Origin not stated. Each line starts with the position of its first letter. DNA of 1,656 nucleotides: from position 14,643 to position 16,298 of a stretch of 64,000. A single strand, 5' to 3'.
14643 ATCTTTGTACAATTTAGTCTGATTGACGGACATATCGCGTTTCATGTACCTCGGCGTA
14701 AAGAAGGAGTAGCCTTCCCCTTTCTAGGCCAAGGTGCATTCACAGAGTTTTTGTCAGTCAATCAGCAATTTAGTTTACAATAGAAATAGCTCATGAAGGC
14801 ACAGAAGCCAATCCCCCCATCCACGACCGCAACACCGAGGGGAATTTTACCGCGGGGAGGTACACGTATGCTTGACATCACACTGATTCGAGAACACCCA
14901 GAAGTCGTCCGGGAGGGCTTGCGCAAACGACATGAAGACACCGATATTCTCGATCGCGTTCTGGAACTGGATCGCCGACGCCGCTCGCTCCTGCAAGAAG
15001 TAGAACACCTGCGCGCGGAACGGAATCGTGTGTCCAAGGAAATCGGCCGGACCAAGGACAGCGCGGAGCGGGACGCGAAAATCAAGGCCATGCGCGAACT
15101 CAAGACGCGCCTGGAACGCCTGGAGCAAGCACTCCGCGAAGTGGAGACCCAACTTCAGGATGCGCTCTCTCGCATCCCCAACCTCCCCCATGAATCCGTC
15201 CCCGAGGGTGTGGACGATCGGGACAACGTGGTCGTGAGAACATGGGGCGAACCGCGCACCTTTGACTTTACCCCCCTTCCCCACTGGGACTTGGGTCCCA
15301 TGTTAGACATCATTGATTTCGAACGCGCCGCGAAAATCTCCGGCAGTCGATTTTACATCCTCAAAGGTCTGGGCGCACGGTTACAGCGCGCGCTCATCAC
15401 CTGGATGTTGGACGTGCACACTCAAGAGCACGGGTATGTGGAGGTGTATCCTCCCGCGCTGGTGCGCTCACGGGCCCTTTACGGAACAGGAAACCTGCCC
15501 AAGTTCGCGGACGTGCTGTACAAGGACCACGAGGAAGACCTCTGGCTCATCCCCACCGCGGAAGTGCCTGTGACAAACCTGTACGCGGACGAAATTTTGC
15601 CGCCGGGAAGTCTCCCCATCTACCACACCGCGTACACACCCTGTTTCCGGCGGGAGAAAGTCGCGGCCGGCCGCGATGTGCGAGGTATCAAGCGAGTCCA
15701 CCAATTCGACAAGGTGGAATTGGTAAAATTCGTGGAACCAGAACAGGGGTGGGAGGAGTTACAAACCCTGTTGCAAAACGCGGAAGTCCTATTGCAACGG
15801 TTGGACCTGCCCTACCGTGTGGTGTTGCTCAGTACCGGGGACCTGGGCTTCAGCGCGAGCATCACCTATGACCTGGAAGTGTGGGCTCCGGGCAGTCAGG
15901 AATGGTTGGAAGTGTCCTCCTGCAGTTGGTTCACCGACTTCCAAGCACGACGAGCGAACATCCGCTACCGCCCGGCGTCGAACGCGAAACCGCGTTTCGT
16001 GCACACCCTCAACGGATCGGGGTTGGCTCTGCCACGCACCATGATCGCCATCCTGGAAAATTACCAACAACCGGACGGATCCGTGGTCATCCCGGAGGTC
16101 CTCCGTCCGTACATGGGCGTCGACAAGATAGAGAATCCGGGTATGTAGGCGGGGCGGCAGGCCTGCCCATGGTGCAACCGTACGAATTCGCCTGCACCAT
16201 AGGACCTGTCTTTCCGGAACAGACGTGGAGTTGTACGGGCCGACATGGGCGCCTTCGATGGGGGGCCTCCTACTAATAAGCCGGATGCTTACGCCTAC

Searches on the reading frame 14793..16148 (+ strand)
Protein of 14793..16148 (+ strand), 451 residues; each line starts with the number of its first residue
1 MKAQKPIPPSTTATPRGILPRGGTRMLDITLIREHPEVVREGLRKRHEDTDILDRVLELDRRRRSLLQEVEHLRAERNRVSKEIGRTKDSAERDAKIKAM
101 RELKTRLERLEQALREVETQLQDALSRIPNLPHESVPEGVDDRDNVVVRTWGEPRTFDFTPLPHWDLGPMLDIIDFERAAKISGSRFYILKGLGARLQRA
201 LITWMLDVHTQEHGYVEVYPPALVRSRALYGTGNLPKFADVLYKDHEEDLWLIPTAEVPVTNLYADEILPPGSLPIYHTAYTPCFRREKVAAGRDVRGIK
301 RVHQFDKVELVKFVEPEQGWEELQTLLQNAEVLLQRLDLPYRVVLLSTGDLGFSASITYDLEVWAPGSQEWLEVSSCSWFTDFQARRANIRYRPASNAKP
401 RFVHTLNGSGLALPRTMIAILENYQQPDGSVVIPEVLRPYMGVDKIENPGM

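Call 16: find_encoding_contigs(protein=window:14793-16148:+, flank=10000, max_places=10)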
Protein window:14793-16148:+ (451 aa): no gene with exactly this product is on record in the collection.

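Call 17: search_protein_families(library=pfam, proteins=[window:14793-16148:+])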
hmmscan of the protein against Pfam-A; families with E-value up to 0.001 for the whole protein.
window:14793-16148:+ (451 aa): 2 families
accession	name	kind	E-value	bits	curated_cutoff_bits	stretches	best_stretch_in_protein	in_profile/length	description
PF00587.30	tRNA-synt_2b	-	6.7e-37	127.7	29.3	1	244-424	5-179/179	tRNA synthetase class II core domain (G, H, P, S and T)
PF02403.27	Seryl_tRNA_N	-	2.6e-32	111.7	28.2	1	26-132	1-108/108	Seryl-tRNA synthetase N-terminal domain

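Call 18: find_encoding_contigs(protein=window:14868-16148:+, flank=10000, max_places=10)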
Protein window:14868-16148:+ (426 aa): 3 contigs read that carry it; 3 places shown.
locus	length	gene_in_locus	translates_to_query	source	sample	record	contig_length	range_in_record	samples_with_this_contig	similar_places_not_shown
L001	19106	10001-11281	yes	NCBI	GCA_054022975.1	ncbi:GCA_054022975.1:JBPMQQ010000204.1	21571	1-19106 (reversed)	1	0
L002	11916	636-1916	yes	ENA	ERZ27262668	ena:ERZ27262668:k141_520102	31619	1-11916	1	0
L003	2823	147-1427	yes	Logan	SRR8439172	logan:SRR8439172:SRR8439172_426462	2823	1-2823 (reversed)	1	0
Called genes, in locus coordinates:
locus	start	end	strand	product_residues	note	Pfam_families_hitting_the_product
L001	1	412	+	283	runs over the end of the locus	PF00005:ABC_tran, PF02463:SMC_N (faint), PF13304:AAA_21 (weak)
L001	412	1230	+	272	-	PF00950:ABC-3, PF01032:FecCD (weak)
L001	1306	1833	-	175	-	PF13302:Acetyltransf_3, PF00583:Acetyltransf_1, PF13508:Acetyltransf_7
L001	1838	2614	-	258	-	PF00378:ECH_1, PF16113:ECH_2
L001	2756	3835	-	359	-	PF02547:Queuosine_synth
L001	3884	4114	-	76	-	PF11146:DUF2905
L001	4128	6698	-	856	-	PF00801:PKD, PF18911:PKD_4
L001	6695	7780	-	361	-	PF00483:NTP_transferase, PF12804:NTP_transf_3, PF22640:ManC_GMP_beta-helix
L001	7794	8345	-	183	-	PF01930:Cas_Cas4, PF12705:PDDEXK_1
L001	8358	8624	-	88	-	-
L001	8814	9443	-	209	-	-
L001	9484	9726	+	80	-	-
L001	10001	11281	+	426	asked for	PF02403:Seryl_tRNA_N, PF00587:tRNA-synt_2b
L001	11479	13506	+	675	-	PF01590:GAF, PF13185:GAF_2, PF13492:GAF_3 (faint), PF01590:GAF, PF13185:GAF_2 (weak), PF00512:HisKA, PF02518:HATPase_c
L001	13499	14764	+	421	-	PF13482:RNase_H_2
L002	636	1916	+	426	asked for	PF02403:Seryl_tRNA_N, PF00587:tRNA-synt_2b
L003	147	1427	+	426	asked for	PF02403:Seryl_tRNA_N, PF00587:tRNA-synt_2b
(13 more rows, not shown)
